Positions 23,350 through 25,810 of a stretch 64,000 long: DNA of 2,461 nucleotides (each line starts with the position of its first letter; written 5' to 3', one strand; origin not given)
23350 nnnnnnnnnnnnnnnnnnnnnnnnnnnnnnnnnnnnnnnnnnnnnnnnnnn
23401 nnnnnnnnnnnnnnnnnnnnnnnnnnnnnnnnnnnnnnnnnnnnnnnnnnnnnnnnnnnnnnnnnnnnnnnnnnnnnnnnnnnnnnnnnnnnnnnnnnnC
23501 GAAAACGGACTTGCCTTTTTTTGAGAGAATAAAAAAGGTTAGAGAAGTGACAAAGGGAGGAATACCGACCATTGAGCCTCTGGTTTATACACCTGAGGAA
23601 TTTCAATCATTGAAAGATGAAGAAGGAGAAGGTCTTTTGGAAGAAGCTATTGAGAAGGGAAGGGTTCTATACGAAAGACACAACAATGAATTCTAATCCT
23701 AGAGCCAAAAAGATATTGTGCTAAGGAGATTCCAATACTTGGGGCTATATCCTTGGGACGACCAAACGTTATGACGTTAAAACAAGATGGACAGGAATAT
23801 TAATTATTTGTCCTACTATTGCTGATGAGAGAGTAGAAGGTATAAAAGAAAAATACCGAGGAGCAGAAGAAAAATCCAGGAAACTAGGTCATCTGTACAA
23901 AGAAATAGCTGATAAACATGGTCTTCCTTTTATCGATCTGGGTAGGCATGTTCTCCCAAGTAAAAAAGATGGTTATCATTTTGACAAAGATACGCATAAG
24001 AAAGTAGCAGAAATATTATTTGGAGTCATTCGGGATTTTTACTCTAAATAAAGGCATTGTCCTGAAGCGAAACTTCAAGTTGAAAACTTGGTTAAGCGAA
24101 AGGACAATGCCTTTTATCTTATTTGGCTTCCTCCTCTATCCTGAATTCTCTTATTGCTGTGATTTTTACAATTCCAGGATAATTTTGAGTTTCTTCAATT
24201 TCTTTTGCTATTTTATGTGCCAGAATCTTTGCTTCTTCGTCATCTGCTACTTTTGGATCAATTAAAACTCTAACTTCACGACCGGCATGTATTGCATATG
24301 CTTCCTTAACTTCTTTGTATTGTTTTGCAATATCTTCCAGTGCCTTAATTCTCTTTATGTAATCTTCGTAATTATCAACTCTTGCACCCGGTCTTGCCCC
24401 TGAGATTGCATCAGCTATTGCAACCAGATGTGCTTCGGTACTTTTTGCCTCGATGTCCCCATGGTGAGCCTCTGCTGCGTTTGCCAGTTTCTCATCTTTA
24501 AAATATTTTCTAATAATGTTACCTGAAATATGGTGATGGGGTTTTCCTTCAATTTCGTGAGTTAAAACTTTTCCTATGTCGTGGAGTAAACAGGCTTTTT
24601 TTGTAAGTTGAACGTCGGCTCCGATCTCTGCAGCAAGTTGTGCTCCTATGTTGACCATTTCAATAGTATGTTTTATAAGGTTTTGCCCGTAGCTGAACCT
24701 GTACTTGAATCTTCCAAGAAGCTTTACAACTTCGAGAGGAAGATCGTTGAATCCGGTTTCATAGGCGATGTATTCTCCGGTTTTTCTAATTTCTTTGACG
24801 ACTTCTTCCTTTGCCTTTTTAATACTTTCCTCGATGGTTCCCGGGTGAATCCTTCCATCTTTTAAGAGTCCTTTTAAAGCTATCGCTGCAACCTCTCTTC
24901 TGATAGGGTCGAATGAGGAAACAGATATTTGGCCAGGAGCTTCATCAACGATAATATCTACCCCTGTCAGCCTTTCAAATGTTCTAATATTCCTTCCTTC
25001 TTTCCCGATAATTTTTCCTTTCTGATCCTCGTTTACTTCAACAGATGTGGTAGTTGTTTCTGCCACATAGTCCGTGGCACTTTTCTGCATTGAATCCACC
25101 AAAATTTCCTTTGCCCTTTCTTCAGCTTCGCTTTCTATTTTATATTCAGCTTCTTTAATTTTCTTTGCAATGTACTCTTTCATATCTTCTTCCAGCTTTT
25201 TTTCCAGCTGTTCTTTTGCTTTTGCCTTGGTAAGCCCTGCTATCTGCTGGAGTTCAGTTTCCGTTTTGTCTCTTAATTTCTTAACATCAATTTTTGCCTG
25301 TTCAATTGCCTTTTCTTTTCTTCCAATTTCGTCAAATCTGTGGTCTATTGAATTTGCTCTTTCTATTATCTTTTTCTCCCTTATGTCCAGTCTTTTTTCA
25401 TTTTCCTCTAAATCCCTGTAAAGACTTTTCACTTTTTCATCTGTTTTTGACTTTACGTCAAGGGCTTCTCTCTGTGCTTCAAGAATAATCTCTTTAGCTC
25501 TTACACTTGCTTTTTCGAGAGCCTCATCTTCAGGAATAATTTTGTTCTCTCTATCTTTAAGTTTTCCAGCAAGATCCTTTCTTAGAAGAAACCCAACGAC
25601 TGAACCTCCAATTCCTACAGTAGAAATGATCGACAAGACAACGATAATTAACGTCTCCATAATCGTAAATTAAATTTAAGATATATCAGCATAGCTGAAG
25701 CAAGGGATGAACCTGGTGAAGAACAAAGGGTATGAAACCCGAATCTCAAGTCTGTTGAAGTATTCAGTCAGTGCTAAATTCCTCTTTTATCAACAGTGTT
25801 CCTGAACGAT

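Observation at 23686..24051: SGNH hydrolase gene interrupted by TAA exactly at the conserved aromatic of the GDS motif (ILC*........)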

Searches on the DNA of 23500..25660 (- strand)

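Call 19: search_rna_families(source=window, start=23500, end=24300, threshold=evalue, max_evalue=10)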
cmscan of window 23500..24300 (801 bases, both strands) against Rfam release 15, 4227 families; matches with E-value up to 10: 5.
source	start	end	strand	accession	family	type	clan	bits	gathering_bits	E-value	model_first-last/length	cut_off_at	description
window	24042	24126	+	RF01742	lactis-plasmid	Gene; sRNA;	-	40.2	70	6.7e-05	1-106/106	no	lactis-plasmid RNA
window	24107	24136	-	RF01306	sR52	Gene; snRNA; snoRNA; CD-box;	-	16.5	50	0.77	1-60/60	no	Small nucleolar RNA sR52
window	23595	23685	+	RF02942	Clostridiales-3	Gene; sRNA;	-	14.9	103.4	0.14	1-264/264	no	Clostridiales-3 RNA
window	23827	23899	+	RF02942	Clostridiales-3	Gene; sRNA;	-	11.1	103.4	2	1-264/264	no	Clostridiales-3 RNA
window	23641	23695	+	RF02687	RAGATH-8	Gene; sRNA;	-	9.1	86.7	7.9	1-276/276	no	RAGATH-8 RNA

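Call 26: search_rna_families(source=window, start=24000, end=24160, threshold=evalue, max_evalue=1, show_alignments=1)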
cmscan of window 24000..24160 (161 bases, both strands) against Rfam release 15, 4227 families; matches with E-value up to 1: 3.
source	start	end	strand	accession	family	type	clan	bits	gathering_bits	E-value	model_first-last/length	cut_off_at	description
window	24042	24126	+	RF01742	lactis-plasmid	Gene; sRNA;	-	40.2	70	1.3e-05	1-106/106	no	lactis-plasmid RNA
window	24012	24111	+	RF02822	Srn266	Gene; sRNA;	-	17.7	63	0.82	1-112/112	no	Streptococcus RNA 266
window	24107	24136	-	RF01306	sR52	Gene; snRNA; snoRNA; CD-box;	-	16.5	50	0.16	1-60/60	no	Small nucleolar RNA sR52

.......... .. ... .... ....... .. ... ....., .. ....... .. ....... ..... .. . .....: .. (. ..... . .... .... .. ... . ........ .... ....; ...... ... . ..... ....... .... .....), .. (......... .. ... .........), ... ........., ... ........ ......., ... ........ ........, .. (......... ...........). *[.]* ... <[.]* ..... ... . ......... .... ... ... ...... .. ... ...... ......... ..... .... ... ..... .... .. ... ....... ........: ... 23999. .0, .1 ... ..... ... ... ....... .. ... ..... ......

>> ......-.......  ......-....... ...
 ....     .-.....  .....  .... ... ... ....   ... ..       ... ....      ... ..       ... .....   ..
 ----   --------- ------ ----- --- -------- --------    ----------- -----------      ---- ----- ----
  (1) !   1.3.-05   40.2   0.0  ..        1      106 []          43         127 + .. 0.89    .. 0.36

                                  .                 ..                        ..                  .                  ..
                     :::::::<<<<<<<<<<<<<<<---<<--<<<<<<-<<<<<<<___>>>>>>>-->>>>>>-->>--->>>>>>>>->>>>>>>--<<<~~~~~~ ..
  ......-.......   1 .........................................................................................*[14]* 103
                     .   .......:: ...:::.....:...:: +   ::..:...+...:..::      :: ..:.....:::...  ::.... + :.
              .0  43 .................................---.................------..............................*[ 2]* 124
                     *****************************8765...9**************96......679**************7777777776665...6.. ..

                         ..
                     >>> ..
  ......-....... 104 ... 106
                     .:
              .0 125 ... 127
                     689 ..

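Call 57: search_rna_families(sources=[L001, L007, L008, L009, L010, L012], threshold=evalue, max_evalue=0.05)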
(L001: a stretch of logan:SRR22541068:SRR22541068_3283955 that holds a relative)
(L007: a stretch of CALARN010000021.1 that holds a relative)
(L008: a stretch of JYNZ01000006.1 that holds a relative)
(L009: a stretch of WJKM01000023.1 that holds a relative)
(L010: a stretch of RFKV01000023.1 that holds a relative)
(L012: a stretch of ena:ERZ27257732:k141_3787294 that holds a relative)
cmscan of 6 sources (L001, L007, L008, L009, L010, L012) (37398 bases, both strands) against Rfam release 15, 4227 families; matches with E-value up to 0.05: 0.
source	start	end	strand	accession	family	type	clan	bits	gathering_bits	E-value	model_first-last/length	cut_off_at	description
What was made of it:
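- Closest known: Rfam RF01742 lactis-plasmid RNA. Different: No match appeared when 37 kb of related loci were searched at E<=0.05 (call 57).
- Tried and rejected: No matches appeared at E<=0.05 in 37 kb of related loci (call 57).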
